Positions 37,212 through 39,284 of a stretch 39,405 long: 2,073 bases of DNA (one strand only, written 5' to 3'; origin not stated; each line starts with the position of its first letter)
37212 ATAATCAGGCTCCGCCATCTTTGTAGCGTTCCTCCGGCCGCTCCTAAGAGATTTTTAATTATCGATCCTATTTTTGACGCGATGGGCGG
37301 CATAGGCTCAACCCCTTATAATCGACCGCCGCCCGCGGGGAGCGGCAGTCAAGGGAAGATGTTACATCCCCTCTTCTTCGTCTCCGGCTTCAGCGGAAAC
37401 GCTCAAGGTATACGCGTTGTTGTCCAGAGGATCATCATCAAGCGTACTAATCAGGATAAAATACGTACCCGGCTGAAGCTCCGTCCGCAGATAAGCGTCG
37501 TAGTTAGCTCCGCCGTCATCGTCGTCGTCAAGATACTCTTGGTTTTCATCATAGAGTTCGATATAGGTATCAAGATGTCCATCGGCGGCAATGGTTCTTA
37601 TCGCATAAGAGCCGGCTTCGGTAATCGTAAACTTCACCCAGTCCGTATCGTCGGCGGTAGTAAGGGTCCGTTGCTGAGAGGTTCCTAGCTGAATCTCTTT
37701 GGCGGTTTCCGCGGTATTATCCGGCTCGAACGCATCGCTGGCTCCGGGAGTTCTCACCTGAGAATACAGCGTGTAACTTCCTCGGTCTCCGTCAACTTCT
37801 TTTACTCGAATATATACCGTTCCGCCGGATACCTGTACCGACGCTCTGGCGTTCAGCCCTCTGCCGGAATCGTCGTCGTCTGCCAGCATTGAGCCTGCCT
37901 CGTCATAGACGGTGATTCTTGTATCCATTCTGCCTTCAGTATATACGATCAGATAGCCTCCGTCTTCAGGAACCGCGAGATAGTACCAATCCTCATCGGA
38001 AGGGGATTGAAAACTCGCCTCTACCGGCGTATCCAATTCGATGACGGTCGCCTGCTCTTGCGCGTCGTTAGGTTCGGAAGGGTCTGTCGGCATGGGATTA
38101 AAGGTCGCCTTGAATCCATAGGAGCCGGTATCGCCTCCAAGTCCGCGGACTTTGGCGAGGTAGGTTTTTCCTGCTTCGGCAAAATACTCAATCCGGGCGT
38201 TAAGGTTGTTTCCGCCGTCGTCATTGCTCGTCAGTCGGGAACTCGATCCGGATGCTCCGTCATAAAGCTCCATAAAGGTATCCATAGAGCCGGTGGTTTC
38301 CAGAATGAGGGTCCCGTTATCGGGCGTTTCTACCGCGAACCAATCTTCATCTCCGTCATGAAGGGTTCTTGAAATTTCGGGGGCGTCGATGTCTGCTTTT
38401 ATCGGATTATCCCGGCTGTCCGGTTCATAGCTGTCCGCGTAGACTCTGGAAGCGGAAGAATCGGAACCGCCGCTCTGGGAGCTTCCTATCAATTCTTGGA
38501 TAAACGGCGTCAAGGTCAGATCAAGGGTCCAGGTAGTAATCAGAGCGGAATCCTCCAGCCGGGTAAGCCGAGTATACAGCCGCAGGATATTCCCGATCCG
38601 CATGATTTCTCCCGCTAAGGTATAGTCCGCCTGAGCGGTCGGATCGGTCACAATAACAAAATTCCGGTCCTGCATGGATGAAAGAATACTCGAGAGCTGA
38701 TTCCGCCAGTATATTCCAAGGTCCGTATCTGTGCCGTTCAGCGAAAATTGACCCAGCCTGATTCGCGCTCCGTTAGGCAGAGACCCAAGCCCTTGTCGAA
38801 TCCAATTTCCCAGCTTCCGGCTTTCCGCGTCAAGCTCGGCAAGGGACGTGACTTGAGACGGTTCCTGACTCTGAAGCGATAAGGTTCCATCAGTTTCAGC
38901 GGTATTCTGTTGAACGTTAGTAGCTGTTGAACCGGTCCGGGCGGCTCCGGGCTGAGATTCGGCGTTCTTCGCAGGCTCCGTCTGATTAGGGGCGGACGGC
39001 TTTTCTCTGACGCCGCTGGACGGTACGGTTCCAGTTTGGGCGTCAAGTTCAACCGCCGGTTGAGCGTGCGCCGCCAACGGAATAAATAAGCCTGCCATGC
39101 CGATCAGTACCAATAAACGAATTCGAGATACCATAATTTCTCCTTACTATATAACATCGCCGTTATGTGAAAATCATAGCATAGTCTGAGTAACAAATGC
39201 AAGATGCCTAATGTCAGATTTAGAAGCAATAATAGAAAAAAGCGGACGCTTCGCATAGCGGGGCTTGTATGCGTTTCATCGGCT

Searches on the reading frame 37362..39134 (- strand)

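Call 71: search_protein_families(library=pfam, proteins=[window:37362-39134:-], max_evalue=0.000001)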
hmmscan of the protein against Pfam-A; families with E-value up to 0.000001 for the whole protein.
window:37362-39134:- (590 aa): 1 family
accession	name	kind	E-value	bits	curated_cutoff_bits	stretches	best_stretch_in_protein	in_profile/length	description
PF04151.21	PPC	-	6.1e-14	53.1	25.9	0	496-563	1-69/70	Bacterial pre-peptidase C-terminal domain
